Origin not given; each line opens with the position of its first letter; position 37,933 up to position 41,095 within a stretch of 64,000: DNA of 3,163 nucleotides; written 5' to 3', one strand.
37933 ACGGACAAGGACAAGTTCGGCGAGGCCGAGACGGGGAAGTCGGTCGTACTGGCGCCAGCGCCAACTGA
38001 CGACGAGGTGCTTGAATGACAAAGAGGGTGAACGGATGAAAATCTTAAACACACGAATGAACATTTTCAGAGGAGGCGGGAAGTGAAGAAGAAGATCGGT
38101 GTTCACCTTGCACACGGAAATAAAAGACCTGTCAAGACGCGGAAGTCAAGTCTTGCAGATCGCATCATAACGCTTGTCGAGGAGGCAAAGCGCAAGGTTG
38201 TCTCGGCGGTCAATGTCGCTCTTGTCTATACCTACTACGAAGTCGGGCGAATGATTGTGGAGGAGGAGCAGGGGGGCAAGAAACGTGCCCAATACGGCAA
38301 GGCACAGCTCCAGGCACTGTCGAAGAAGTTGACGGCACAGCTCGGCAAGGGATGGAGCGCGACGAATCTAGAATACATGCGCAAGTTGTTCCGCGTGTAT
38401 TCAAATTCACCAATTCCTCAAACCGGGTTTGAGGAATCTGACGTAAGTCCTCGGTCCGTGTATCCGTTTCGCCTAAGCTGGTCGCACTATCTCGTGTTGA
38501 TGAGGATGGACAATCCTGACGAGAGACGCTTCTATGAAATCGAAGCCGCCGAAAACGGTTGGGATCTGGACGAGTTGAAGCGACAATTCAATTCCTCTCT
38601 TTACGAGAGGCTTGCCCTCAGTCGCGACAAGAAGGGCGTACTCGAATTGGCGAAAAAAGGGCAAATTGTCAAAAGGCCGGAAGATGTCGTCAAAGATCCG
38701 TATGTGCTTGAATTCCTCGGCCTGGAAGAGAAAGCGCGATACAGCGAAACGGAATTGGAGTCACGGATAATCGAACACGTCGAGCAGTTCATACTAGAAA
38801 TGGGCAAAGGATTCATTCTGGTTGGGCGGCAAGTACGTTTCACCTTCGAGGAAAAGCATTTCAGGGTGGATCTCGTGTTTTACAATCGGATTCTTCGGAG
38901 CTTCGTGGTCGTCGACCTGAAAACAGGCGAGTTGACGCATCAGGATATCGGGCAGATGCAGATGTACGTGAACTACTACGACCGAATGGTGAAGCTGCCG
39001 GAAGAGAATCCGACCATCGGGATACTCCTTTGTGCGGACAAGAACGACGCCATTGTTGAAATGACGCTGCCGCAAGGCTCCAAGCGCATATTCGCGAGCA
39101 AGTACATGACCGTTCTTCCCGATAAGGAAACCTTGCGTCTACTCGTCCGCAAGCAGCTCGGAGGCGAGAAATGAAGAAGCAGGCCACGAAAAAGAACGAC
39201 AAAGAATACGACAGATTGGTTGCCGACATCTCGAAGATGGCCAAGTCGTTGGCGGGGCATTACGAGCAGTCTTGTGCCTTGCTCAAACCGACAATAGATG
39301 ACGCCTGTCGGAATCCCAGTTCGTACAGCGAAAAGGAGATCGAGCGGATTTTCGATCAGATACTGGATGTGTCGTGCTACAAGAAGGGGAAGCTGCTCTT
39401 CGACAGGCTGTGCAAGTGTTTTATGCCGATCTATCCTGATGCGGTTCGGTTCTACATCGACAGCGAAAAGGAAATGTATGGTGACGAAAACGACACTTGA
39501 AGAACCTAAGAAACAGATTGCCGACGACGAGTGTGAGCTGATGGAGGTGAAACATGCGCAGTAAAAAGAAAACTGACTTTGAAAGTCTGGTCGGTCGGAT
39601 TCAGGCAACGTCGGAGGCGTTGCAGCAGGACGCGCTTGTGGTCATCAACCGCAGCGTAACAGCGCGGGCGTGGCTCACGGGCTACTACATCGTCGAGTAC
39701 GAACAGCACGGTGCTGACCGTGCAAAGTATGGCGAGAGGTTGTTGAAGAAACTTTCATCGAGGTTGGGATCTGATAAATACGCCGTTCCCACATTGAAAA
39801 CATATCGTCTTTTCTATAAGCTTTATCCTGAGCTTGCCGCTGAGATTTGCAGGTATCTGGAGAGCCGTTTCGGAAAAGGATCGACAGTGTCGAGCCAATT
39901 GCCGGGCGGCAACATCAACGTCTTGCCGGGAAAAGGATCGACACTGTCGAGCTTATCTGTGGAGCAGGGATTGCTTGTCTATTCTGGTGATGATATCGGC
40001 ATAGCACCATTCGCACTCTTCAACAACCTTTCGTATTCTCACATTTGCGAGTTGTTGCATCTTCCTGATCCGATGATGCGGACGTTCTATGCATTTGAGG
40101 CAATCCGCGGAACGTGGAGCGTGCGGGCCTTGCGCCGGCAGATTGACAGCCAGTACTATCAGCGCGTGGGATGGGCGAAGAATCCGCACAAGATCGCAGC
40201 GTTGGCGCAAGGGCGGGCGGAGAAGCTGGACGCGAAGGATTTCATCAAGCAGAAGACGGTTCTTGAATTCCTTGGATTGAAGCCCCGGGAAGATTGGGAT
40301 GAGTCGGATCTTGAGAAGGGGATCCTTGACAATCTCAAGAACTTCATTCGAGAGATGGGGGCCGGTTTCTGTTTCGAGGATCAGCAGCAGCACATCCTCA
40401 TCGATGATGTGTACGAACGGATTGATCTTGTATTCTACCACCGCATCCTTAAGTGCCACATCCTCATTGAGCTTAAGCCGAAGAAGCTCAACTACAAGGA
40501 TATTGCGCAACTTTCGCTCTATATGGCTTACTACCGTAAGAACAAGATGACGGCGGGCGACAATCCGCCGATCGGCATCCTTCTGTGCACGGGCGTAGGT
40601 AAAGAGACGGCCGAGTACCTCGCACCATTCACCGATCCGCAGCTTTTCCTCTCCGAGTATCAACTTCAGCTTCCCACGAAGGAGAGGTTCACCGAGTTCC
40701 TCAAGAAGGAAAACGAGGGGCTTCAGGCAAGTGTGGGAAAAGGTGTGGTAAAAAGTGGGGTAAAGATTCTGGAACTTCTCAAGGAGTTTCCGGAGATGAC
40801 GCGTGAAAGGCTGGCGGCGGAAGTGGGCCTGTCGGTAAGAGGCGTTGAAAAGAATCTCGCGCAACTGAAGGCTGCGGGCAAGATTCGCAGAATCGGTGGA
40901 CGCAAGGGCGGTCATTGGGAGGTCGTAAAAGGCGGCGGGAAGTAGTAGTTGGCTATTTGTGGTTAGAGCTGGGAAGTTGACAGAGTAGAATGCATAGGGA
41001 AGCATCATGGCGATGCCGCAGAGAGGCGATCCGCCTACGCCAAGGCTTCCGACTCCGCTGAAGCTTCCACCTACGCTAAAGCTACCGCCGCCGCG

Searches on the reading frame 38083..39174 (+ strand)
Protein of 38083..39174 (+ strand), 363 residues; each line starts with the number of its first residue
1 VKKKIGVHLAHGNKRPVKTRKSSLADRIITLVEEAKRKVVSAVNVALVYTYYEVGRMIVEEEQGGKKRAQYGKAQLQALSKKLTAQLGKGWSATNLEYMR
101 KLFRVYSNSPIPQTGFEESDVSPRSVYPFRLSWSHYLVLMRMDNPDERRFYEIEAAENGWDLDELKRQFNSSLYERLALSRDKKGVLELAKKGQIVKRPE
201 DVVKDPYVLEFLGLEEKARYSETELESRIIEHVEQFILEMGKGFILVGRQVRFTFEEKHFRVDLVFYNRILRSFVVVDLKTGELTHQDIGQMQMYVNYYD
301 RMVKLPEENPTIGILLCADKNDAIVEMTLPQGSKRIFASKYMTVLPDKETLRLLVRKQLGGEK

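Call 7: search_protein_families(library=pfam, proteins=[window:38083-39174:+], max_evalue=0.01)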
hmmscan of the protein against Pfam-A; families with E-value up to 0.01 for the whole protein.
window:38083-39174:+ (363 aa): 3 families
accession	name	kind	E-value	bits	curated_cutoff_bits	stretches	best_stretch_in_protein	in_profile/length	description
PF06250.17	YhcG_C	-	2.7e-57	193.4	32.5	1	201-349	2-148/157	YhcG PDDEXK nuclease domain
PF17761.7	DUF1016_N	-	2.2e-39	135.1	32.8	1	28-176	2-137/137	DUF1016 N-terminal domain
PF13588.12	HSDR_N_2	-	0.0003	21.3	25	1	251-299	28-78/110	Type I restriction enzyme R protein N terminus (HSDR_N)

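Call 76: search_protein_families(library=padloc, proteins=[window:38083-39174:+], max_evalue=0.001)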
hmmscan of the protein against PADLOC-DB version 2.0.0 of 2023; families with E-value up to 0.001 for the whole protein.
window:38083-39174:+ (363 aa): 32 families (the best 25 are shown)
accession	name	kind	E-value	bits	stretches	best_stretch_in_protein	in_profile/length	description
PDLC04807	PDC-S02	-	2.7e-137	455.7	1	18-358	10-338/351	-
PDLC04803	PDC-S02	-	1.2e-96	321.6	1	86-355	5-254/269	-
PDLC04795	PDC-S02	-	7.9e-84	279.9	1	18-352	21-337/357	-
PDLC04810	PDC-S02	-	5.5e-82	273.8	1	20-348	10-333/355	-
PDLC04831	PDC-S02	-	2.1e-79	265.5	1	18-356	8-330/346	-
PDLC04820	PDC-S02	-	1.2e-78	262.5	1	20-350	25-311/332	-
PDLC04827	PDC-S02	-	1.1e-77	258.8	1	17-258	6-232/234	-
PDLC04822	PDC-S02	-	7e-67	224.1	1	17-324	6-291/294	-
PDLC04823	PDC-S02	-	5.4e-61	203.3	2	259-356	67-170/175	-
PDLC04802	PDC-S02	-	4.8e-59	197.3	2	19-174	7-153/171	-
PDLC04813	PDC-S02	-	9.3e-49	163.7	1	200-353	5-156/175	-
PDLC04812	PDC-S02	-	9.3e-47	156.7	1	19-175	6-147/151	-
PDLC04817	PDC-S02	-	3.3e-40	136.4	2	22-233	9-208/286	-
PDLC04797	PDC-S02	-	2e-37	126.1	1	20-152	4-121/126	-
PDLC01464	PD_DExK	-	9.8e-36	120.9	1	133-278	1-126/126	"CAS-I,CAS-II,CAS-III,CAS-IV,CAS-V,CAS-VI; associated"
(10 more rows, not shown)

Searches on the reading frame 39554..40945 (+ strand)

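Call 7: search_protein_families(library=pfam, proteins=[window:39554-40945:+], max_evalue=0.01)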
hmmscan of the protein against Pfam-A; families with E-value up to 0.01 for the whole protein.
window:39554-40945:+ (463 aa): 7 families
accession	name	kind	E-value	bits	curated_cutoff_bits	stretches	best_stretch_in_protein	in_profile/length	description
PF06250.17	YhcG_C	-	6.4e-40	137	32.5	1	229-377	2-148/157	YhcG PDDEXK nuclease domain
PF17761.7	DUF1016_N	-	3.3e-21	76.3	32.8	2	154-204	87-137/137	DUF1016 N-terminal domain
PF13412.12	HTH_24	-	5.2e-06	26.4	21.9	1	404-445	7-48/48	Winged helix-turn-helix DNA-binding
PF08279.18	HTH_11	-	0.00029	21.1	25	1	404-452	4-51/55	HTH domain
PF13545.12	HTH_Crp_2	-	0.0036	17.7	27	1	414-448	22-56/70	Crp-like helix-turn-helix domain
PF02082.26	Rrf2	-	0.0051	17.4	30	0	402-454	8-63/132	Iron-dependent Transcriptional regulator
PF13588.12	HSDR_N_2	-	0.0083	16.6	25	0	282-328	31-79/110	Type I restriction enzyme R protein N terminus (HSDR_N)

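Call 8: search_protein_families(library=ncbifam, proteins=[window:39554-40945:+], max_evalue=0.01)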
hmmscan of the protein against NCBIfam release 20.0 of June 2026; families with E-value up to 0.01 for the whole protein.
window:39554-40945:+ (463 aa): 0 families

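Call 76: search_protein_families(library=padloc, proteins=[window:39554-40945:+], max_evalue=0.001)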
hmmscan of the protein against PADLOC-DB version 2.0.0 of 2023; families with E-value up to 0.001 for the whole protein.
window:39554-40945:+ (463 aa): 29 families (the best 25 are shown)
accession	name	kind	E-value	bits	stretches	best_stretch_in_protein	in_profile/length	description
PDLC04807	PDC-S02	-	2.6e-108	360.4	1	2-392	5-344/351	-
PDLC04803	PDC-S02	-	4.5e-73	244.2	1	153-389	29-260/269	-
PDLC04795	PDC-S02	-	9.3e-58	194.1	1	1-388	16-345/357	-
PDLC04810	PDC-S02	-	2.3e-57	192.8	1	4-390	6-346/355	-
PDLC04820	PDC-S02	-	1.4e-55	186.7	2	126-385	93-318/332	-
PDLC04831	PDC-S02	-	1.3e-50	170.9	1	4-379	6-333/346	-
PDLC04822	PDC-S02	-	1.7e-50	170.3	1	154-352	102-291/294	-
PDLC04827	PDC-S02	-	4.1e-44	148.9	2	154-285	100-231/234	-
PDLC04813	PDC-S02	-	7.8e-36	121.6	1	227-388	4-163/175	-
PDLC04812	PDC-S02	-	7.9e-25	85.5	2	8-95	7-97/151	-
PDLC01464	PD_DExK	-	8.2e-24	82.4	1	162-306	2-126/126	"CAS-I,CAS-II,CAS-III,CAS-IV,CAS-V,CAS-VI; associated"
PDLC04817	PDC-S02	-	1.4e-22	78.6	2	154-260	100-207/286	-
PDLC04802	PDC-S02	-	1.5e-22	78.5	2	262-386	69-170/171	-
PDLC04825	PDC-S02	-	3.6e-19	67.4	1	154-222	106-176/193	-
PDLC04826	PDC-S02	-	1.2e-18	65.5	1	3-273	3-217/222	-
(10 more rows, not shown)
